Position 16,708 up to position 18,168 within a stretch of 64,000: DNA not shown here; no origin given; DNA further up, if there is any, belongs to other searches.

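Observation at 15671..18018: Translationally coupled pair of internally duplicated envelope proteins with no recognisable family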

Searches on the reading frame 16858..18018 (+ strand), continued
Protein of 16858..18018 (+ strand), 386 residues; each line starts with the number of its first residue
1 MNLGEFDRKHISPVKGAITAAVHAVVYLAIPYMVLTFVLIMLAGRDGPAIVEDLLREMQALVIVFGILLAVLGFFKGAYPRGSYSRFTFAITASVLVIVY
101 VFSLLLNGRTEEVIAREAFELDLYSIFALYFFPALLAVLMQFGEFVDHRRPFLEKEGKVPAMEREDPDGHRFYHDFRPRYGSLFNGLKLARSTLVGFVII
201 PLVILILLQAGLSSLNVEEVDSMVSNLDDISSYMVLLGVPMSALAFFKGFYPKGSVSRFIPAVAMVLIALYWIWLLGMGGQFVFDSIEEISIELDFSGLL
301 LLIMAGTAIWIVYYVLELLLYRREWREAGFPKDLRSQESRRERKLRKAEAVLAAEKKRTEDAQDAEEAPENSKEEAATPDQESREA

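Call 42: list_cluster_members(proteins=[P0153, P0157, P0167, P0152, P0168, P0180, P0202, P0212, P0111, P0129])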
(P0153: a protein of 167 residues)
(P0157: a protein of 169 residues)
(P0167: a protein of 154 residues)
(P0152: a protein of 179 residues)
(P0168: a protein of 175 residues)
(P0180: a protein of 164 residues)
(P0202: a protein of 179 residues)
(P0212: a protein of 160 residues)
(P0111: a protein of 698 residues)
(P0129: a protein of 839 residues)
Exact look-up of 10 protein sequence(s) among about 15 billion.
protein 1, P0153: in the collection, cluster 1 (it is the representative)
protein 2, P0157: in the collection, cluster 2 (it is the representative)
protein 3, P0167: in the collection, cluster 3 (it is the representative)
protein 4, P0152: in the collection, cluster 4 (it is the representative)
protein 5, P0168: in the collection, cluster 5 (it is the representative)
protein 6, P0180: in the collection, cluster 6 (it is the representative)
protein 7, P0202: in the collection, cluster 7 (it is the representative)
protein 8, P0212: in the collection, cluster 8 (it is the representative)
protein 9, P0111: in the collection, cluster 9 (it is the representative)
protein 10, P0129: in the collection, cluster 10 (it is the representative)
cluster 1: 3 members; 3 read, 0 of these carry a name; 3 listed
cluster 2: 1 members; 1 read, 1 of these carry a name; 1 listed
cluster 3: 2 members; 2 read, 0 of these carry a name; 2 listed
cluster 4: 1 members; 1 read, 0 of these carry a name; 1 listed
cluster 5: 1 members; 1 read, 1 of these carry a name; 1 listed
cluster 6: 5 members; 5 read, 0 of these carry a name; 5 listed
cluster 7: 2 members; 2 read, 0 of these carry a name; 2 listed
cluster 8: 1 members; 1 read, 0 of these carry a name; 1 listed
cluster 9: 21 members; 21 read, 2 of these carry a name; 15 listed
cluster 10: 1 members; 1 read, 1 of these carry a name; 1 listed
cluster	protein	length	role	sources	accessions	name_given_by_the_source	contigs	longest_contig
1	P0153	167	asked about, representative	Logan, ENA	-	-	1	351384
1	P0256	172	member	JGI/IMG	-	-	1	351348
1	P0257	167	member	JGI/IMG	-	-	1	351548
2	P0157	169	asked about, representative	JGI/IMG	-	hypothetical protein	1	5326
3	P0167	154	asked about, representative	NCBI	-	-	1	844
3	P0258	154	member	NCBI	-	-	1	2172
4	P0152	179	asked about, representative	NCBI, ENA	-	-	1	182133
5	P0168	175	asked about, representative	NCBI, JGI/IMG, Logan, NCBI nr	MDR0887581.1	MAG: hypothetical protein LBM39_00135 [Candidatus Methanoplasma sp.] | hypothetical protein | hypothetical protein [Candidatus Methanoplasma sp.]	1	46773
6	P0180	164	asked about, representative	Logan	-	-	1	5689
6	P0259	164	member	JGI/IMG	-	-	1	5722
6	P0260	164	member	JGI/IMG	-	-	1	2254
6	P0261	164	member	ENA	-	-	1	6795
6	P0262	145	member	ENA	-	-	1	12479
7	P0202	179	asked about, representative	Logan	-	-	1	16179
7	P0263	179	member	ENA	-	-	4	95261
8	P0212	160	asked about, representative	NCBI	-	-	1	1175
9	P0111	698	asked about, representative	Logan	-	-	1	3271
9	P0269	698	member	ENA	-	-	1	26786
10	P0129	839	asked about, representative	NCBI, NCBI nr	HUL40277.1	MAG TPA: cell envelope integrity protein TolA [Methanomassiliicoccales archaeon] | cell envelope integrity protein TolA [Methanomassiliicoccales archaeon]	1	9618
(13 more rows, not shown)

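Call 43: find_encoding_contigs(protein=P0153, flank=6000, max_places=2)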
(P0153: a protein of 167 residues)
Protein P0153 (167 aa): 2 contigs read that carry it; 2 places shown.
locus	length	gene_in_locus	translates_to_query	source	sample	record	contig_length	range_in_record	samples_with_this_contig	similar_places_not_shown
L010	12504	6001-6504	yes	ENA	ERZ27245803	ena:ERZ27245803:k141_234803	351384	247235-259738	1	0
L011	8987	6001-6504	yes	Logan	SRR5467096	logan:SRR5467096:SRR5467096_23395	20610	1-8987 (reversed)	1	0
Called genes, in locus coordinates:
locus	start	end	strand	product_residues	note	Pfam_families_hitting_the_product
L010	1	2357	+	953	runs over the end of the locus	PF01139:RtcB, PF14890:Intein_splicing, PF14528:LAGLIDADG_3 (faint), PF01139:RtcB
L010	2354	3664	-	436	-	PF01966:HD, PF19276:HD_assoc_2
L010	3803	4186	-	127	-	PF04472:SepF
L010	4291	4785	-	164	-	PF09183:DUF1947 (weak), PF01472:PUA, PF26292:PUA_elF2D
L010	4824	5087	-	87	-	-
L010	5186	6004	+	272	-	PF03168:LEA_2 (weak)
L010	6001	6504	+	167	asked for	-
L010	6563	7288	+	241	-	-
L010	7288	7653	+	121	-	PF02334:RTP (faint), PF03551:PadR, PF22194:WHD_F93 (weak)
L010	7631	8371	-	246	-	PF00899:ThiF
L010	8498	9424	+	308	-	PF00005:ABC_tran, PF13304:AAA_21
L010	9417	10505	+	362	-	PF12698:ABC2_membrane_3, PF01061:ABC2_membrane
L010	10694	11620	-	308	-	PF22316:ABhydrolase-like_N, PF02230:Abhydrolase_2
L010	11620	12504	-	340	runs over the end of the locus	PF12679:ABC2_membrane_2, PF12698:ABC2_membrane_3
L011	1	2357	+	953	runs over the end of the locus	PF01139:RtcB, PF14890:Intein_splicing, PF14528:LAGLIDADG_3 (faint), PF01139:RtcB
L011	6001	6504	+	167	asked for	-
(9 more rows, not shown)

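Call 44: find_encoding_contigs(protein=P0152, flank=6000, max_places=2)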
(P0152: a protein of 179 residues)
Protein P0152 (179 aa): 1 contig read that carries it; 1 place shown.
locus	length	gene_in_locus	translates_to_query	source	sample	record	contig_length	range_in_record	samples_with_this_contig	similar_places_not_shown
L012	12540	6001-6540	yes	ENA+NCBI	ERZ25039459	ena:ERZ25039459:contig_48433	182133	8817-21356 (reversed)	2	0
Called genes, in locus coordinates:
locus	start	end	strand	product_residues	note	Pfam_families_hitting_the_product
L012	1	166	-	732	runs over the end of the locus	PF00496:SBP_bac_5, PF05048:NosD (weak)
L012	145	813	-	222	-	PF00496:SBP_bac_5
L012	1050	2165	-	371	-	PF01966:HD (weak), PF19276:HD_assoc_2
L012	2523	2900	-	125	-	PF04472:SepF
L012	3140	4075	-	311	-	PF07760:DUF1616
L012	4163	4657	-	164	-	PF01472:PUA, PF26292:PUA_elF2D (weak)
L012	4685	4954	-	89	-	-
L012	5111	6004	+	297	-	-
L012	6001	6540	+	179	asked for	-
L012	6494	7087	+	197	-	-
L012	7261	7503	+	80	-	-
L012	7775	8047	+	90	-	PF16889:Hepar_II_III_N (weak)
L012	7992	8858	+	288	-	PF07940:Hepar_II_III_C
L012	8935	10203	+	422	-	PF16929:Asp2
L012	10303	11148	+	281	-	PF01209:Ubie_methyltran (faint), PF03848:TehB (weak), PF06325:PrmA (weak), PF13489:Methyltransf_23, PF13847:Methyltransf_31, PF08241:Methyltransf_11, PF08242:Methyltransf_12, PF13649:Methyltransf_25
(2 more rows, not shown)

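Call 53: find_related_loci(query=A2, collection=genome_contigs, flank=5000)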
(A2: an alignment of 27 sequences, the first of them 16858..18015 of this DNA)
Query A2 (386 aa) in genome_contigs; peptide patterns used: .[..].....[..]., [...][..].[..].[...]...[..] (x = any residue, [..] = any of these).
51 stretches matched a pattern; 35 encode a relative of the query (tblastn E <= 1e-3); 34 distinct loci.
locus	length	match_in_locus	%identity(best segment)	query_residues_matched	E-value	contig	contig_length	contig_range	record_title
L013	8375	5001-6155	76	1-385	0e+0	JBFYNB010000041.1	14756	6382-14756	MAG: Methanomassiliicoccales archaeon isolate PPR_0077 scaffold_1031, whole genome shotgun sequence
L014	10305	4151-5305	75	1-385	0e+0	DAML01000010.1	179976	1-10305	MAG TPA_asm: Methanomassiliicoccaceae archaeon UBA472 UBA472_contig_6687, whole genome shotgun sequence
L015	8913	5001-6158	69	1-385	6e-176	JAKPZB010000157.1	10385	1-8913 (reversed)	MAG: Methanobacteriota archaeon isolate USCA_maxbin.116 k141_852306, whole genome shotgun sequence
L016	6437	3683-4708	78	1-344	7e-176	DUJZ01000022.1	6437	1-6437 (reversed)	MAG TPA_asm: Methanomassiliicoccales archaeon isolate UBA8940 contig_65701, whole genome shotgun sequence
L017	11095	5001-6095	71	1-365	1e-172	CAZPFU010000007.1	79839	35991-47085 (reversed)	MAG TPA_asm: uncultured Methanomassiliicoccus sp. isolate SRP278314_co1_200 genome assembly, contig: NODE_392_length_798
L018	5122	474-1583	70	1-376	9e-169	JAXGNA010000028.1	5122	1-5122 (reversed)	MAG: Methanomassiliicoccales archaeon isolate AnMBR.bin245 bin245_28, whole genome shotgun sequence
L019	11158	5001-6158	64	1-385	3e-159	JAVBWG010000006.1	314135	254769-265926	MAG: Methanomassiliicoccales archaeon isolate ZNE14_Bin65 all_Scaff005839, whole genome shotgun sequence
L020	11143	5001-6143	59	1-386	4e-149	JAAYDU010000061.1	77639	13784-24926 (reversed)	MAG: Methanobacteriota archaeon isolate AS06rmzACSIP_582 557027_AS06, whole genome shotgun sequence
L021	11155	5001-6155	56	1-378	8e-128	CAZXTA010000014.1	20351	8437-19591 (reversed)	MAG TPA_asm: uncultured Methanomassiliicoccus sp. isolate SRP178699_co1_481 genome assembly, contig: NODE_3169_length_20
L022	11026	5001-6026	69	1-344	2e-161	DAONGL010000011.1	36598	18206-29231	MAG TPA_asm: Methanomassiliicoccales archaeon isolate AMR_MDS_3818 NODE_1097_length_36598_cov_11.725529, whole genome sh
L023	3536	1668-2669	57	1-334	3e-126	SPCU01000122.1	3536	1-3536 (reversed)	MAG: Methanomassiliicoccus sp. isolate das_tool.metabat2.44 k141_306957, whole genome shotgun sequence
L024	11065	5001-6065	54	1-356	8e-120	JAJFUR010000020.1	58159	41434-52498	MAG: Methanobacteriota archaeon isolate bin.495 k141_1519083, whole genome shotgun sequence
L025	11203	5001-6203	47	1-385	4e-114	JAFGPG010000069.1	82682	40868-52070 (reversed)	MAG: Methanomassiliicoccales archaeon isolate Zod_Metabat.676 k87_4082760, whole genome shotgun sequence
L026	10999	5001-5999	49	1-333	7e-111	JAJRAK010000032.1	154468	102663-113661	MAG: Methanomassiliicoccales archaeon isolate OWC_0010 OWC_0010_k121_7619101, whole genome shotgun sequence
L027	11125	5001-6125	37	3-363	1e-65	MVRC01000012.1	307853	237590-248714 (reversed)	MAG: Methanomassiliicoccales archaeon PtaU1.Bin124 A4E32_contig000012, whole genome shotgun sequence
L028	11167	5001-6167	35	3-379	6e-62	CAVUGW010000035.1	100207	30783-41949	MAG: Methanomassiliicoccaceae archaeon isolate MFD02138.bin.2.5 genome assembly, contig: contig_54413, whole genome shot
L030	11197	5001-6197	35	53-364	3e-54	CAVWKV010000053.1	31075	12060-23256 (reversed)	MAG: uncultured Methanomassiliicoccales archaeon isolate MFD02138.bin.1.27 genome assembly, contig: contig_135786, whole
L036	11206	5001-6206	31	2-375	2e-49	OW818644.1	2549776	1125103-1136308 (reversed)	metagenome genome assembly, chromosome: 1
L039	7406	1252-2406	34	2-376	4e-68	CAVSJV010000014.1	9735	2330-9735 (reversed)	MAG: Methanomassiliicoccaceae archaeon isolate MFD02416.bin.2.149 genome assembly, contig: contig_84089, whole genome sh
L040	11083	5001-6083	27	3-356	7e-41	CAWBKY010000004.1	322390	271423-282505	MAG: Methanomassiliicoccaceae archaeon isolate MFD02979.bin.2.97 genome assembly, contig: contig_37756, whole genome sho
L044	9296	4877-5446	26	168-325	1e-8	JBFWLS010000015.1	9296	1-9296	MAG: Candidatus Methanomethylophilaceae archaeon isolate CA_2019_NHSR_71 NODE_15525_length_9296_cov_2.410186_NHSR, whole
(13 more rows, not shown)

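Call 55: list_cluster_members(proteins=[P0254, P0255, P0246, P0244, P0231, P0206, P0191, P0215, P0216, P0226])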
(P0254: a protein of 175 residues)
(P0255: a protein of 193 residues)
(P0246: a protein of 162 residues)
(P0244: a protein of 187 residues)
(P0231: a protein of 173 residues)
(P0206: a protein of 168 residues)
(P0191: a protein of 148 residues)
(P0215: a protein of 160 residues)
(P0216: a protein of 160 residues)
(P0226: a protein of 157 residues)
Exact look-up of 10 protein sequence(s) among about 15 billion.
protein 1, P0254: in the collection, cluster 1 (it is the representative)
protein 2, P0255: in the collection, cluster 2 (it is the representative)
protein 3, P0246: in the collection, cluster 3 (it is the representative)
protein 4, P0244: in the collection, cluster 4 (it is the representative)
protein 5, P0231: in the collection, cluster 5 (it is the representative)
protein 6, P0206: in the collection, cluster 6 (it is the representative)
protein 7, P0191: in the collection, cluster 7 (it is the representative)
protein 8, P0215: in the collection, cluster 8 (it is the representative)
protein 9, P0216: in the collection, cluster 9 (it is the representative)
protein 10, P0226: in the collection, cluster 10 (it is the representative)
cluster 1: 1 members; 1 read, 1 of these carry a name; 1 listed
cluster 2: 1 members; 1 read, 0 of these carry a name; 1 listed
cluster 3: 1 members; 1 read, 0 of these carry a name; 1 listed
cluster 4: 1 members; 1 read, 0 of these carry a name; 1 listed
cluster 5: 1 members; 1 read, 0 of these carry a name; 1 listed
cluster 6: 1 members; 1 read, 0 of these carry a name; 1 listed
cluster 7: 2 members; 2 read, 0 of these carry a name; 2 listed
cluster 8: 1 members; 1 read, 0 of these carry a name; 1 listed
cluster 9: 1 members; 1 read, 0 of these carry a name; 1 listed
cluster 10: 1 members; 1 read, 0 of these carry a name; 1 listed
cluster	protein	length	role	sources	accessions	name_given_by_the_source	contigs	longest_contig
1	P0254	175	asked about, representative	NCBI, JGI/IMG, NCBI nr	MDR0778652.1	MAG: hypothetical protein LBE48_04370 [Methanomassiliicoccaceae archaeon] | uncharacterized membrane protein | hypothetical protein [Methanomassiliicoccaceae archaeon]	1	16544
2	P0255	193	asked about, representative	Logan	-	-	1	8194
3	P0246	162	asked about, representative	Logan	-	-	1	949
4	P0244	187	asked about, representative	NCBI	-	-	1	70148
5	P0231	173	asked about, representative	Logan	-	-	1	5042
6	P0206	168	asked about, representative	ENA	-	-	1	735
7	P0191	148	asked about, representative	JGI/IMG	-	-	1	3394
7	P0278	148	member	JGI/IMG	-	-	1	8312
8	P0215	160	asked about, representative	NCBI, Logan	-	-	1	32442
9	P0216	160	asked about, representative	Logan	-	-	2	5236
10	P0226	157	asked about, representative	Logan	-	-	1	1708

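Call 56: find_encoding_contigs(protein=P0215, flank=5000, max_places=1)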
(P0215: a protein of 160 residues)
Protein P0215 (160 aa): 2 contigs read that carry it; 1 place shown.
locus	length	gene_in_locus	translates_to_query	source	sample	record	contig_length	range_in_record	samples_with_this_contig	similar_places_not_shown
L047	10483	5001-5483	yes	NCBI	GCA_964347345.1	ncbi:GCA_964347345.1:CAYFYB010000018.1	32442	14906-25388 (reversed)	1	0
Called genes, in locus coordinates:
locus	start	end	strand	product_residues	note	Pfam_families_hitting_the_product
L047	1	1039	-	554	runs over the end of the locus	PF16927:HisKA_7TM, PF05763:DUF835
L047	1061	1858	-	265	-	PF06745:ATPase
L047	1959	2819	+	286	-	PF01887:SAM_HAT_N, PF20257:SAM_HAT_C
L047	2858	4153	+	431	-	PF00709:Adenylsucc_synt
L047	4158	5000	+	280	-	-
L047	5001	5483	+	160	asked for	-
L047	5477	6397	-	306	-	PF22082:TtuA_LIM_N, PF01171:ATP_bind_3, PF24167:DUF7411 (weak), PF16503:zn-ribbon_14 (weak)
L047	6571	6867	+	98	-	-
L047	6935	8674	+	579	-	PF14402:7TM_transglut, PF14397:ATPgrasp_ST, PF02655:ATP-grasp_3 (faint), PF08443:RimK (faint), PF02955:GSH-S_ATP (faint)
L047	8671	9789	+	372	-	PF00082:Peptidase_S8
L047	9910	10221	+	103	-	-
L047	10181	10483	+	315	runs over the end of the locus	PF25608:NAL1_N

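Call 57: find_encoding_contigs(protein=P0244, flank=5000, max_places=1)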
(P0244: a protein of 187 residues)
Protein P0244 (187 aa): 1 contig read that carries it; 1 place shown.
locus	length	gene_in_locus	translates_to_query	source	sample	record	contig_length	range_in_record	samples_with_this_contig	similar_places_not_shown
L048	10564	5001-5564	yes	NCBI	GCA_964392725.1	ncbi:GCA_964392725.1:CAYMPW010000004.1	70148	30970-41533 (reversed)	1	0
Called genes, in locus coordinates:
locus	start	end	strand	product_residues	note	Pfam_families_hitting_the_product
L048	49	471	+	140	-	PF12641:Flavodoxin_3 (weak), PF00258:Flavodoxin_1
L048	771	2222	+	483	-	PF01139:RtcB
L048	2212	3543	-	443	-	PF01966:HD, PF19276:HD_assoc_2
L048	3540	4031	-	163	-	PF01472:PUA, PF26292:PUA_elF2D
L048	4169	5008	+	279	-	-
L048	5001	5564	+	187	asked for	-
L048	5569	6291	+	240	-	-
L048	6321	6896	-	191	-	PF02525:Flavodoxin_2, PF03358:FMN_red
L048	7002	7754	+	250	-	PF00005:ABC_tran, PF13304:AAA_21 (faint)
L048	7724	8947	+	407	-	PF01458:SUFBD_core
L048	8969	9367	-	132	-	PF00903:Glyoxalase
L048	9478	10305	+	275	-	PF02374:ArsA_ATPase, PF09140:MipZ (weak), PF10609:ParA, PF13614:AAA_31 (weak), PF00142:Fer4_NifH (faint), PF01656:CbiA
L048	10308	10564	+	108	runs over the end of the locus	PF02579:Nitro_FeMo-Co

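Call 58: find_encoding_contigs(protein=P0111, flank=5000, max_places=2)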
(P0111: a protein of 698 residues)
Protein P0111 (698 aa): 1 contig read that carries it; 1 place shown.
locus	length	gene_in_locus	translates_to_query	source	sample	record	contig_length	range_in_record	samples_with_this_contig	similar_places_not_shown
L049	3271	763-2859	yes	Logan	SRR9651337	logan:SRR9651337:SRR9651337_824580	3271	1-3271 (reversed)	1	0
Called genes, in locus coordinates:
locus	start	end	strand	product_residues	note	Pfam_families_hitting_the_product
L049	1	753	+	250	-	?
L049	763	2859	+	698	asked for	-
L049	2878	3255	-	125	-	PF01625:PMSR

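Call 61: search_protein_families(library=padloc, proteins=[window:16858-18015:+, P0157, P0111], max_evalue=0.1)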
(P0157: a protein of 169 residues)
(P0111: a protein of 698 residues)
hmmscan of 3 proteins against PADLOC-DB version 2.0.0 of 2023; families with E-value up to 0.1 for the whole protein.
window:16858-18015:+ (386 aa): 0 families

P0157 (169 aa): 0 families

P0111 (698 aa): 0 families
